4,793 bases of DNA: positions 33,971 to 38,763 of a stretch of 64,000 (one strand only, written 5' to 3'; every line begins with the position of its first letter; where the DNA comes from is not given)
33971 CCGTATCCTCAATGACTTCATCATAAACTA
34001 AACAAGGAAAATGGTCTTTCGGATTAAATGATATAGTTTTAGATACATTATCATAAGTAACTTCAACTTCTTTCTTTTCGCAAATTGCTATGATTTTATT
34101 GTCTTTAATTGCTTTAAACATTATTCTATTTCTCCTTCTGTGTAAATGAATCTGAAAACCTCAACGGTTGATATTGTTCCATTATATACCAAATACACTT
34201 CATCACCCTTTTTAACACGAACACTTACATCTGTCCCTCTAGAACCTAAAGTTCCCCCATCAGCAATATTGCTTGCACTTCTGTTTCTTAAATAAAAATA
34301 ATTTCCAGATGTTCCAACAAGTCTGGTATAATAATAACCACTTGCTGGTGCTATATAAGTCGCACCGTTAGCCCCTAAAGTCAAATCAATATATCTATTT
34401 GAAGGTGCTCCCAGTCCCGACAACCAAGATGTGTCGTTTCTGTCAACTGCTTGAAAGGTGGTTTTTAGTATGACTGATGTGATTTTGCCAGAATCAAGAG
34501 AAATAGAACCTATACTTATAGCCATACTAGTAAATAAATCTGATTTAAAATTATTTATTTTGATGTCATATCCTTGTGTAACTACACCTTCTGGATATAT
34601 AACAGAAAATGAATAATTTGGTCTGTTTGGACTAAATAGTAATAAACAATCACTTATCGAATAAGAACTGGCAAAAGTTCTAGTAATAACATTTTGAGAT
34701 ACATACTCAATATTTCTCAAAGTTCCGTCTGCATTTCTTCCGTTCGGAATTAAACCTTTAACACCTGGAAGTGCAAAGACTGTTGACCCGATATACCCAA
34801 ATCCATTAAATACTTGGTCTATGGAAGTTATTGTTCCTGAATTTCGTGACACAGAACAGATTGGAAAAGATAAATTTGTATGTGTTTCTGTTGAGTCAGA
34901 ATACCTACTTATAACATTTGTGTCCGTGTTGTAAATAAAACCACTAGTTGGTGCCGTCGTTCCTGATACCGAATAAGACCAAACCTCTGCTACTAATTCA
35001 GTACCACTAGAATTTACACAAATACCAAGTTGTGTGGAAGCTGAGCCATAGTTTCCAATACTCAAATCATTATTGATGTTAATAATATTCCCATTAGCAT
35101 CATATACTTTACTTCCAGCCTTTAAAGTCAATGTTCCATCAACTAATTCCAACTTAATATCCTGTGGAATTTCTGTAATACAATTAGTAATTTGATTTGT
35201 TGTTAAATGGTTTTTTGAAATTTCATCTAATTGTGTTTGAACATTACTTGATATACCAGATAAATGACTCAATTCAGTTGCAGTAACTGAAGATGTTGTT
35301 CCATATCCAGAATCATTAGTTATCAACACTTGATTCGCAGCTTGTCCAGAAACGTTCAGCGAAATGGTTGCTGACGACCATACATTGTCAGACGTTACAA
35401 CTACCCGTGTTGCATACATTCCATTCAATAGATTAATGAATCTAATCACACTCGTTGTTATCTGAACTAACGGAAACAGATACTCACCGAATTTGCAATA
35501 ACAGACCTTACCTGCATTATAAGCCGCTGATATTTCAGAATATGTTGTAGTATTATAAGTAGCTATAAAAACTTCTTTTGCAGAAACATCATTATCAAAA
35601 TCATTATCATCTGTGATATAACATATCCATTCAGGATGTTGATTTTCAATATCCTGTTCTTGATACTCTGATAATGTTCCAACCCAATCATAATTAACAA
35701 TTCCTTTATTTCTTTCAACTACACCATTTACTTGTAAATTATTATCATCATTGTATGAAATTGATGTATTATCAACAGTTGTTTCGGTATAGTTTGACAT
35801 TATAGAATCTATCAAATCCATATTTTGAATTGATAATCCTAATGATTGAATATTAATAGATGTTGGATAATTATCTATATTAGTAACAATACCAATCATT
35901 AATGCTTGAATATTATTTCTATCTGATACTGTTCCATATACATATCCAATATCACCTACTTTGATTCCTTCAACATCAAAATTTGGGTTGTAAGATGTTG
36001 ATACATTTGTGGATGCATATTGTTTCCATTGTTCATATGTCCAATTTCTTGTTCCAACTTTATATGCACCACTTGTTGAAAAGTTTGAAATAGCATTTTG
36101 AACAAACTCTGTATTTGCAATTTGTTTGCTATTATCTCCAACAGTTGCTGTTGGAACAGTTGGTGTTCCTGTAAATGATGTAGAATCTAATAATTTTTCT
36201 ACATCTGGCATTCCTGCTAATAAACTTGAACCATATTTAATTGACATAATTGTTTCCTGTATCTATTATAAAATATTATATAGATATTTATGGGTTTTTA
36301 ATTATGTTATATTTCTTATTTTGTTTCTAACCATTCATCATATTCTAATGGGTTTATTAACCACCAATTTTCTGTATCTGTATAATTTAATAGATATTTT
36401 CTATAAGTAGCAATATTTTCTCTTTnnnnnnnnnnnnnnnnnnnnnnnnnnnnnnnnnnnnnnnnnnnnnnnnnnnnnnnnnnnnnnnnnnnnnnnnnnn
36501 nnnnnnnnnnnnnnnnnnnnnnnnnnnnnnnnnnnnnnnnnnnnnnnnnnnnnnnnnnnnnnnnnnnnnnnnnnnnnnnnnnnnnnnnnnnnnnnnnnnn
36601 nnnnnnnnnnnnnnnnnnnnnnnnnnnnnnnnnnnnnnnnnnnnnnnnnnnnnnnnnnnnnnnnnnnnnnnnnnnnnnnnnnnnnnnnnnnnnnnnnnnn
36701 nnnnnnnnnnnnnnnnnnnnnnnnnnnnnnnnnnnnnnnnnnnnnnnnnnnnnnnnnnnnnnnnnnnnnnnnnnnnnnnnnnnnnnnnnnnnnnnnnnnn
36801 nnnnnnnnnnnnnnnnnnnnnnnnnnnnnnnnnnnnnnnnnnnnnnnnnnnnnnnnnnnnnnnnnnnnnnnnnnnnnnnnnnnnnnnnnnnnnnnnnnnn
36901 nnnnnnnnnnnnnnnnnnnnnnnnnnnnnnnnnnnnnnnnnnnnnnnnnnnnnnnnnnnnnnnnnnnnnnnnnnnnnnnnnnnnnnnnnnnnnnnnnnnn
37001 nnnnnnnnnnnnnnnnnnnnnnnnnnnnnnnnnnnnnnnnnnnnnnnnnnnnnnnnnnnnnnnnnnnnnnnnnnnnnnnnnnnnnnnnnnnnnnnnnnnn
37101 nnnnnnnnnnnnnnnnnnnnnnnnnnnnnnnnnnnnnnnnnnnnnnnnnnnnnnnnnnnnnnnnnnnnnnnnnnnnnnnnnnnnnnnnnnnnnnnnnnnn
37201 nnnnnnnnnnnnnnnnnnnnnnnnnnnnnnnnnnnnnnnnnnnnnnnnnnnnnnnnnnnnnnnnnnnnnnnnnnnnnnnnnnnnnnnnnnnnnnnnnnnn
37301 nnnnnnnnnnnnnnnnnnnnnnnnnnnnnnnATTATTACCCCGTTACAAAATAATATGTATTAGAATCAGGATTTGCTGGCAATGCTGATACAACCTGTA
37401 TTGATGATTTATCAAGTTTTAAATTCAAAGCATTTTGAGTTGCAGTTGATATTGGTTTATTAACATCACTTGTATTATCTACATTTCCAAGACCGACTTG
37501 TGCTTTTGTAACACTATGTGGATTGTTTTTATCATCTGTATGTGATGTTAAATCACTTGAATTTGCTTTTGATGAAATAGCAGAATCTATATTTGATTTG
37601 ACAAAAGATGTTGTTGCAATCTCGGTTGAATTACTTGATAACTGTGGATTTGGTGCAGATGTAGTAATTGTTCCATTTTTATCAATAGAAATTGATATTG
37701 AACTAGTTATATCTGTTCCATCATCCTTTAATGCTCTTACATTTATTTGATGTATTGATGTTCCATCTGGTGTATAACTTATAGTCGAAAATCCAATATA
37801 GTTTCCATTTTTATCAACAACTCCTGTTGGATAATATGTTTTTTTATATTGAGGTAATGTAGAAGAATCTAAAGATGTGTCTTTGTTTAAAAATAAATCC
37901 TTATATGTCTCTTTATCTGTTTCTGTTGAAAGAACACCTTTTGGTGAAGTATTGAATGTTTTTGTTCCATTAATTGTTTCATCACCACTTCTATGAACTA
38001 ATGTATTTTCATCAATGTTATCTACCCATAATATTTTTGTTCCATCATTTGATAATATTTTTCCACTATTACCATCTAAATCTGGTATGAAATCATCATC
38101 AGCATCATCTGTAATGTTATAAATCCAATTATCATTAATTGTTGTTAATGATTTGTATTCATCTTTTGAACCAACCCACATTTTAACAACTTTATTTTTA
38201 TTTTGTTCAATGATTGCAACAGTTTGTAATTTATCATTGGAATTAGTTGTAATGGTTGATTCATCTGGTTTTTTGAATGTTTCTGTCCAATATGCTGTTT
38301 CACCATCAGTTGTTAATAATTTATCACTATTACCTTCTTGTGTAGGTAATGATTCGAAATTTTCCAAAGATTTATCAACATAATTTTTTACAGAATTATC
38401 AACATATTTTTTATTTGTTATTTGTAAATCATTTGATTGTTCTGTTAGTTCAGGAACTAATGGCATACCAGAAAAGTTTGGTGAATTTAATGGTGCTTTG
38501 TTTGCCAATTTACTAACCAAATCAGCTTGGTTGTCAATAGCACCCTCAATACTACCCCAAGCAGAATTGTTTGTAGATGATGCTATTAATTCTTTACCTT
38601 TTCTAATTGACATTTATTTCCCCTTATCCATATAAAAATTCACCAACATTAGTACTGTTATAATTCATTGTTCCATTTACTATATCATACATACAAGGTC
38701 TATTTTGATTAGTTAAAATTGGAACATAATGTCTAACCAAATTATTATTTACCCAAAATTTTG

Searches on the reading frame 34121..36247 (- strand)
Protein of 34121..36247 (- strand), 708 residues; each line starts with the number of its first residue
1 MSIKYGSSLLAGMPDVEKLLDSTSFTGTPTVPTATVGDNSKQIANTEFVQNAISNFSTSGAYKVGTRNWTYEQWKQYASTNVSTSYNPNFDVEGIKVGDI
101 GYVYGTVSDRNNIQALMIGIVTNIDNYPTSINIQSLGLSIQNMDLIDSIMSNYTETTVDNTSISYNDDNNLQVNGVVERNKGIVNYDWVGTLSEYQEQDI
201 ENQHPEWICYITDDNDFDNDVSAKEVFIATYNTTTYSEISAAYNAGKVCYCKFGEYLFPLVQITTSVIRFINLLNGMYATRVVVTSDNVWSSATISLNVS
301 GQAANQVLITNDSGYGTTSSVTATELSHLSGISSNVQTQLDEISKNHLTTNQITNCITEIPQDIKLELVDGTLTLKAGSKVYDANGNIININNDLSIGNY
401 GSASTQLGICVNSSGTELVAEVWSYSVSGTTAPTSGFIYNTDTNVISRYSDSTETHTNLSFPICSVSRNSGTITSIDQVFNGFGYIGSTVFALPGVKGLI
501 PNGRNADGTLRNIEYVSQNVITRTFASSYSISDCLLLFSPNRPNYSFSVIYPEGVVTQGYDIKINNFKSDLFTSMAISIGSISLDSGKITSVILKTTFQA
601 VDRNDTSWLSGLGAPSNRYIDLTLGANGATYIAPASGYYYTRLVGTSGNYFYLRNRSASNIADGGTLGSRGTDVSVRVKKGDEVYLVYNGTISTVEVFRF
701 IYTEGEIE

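Call 21: search_protein_families(library=phrogs, proteins=[window:34121-36247:-], max_evalue=0.001)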
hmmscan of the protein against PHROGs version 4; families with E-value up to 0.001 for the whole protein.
window:34121-36247:- (708 aa): 7 families
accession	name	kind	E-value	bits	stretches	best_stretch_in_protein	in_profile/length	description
phrog_454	-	tail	3.1e-08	33.2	1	20-54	288-322/1376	tail fiber protein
phrog_4209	-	tail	5.1e-08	33.3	1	20-63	112-155/406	tail fiber protein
phrog_2631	-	tail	1.1e-07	31.9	1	20-59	348-387/644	tail fiber protein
phrog_7032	-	tail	2.2e-06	27.1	1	20-56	253-289/866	tail fiber protein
phrog_16122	-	head and packaging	3.7e-06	27.2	1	299-367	100-172/526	virion structural protein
phrog_14570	-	unknown function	0.00023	21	1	21-54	280-313/540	-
phrog_8713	-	tail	0.00029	20.9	1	20-57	397-434/509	tail fiber protein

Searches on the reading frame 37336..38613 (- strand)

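Call 21: search_protein_families(library=phrogs, proteins=[window:37336-38613:-], max_evalue=0.001)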
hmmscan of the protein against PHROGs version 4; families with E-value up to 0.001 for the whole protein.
window:37336-38613:- (425 aa): 27 families (the best 25 are shown)
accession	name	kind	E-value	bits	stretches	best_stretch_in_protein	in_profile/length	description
phrog_38707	-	unknown function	7.1e-13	49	1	367-411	403-447/675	-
phrog_35419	-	tail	1.6e-12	48.4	1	364-402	171-209/414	tail fiber protein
phrog_25620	-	tail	7.6e-12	46.2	1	336-386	202-252/348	tail collar fiber protein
phrog_13892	-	tail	3.4e-11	43.9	1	318-401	514-596/676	minor tail protein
phrog_38418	-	unknown function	3.1e-10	40.6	1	360-403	161-204/472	-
phrog_33513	-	unknown function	6.2e-10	38.6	1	320-405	505-589/1042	-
phrog_7032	-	tail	2.3e-09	36.9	1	32-127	243-337/866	tail fiber protein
phrog_5207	-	unknown function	2.5e-09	37.1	1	368-403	469-504/689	-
phrog_2631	-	tail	9.9e-09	35.3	1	30-89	335-395/644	tail fiber protein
phrog_24919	-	tail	2.1e-08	34.5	1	341-406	41-106/402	tail fiber protein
phrog_8780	-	tail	2.3e-08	33.7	1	368-407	426-465/755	minor tail protein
phrog_34368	-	unknown function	2.5e-08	34.4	1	348-385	66-137/344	-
phrog_30593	-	unknown function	3.8e-08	33.9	1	324-403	53-140/322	-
phrog_12754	-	unknown function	1.5e-07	31.7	1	352-384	31-63/579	-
phrog_2163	-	head and packaging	3.8e-07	30.6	1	351-395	206-251/574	virion structural protein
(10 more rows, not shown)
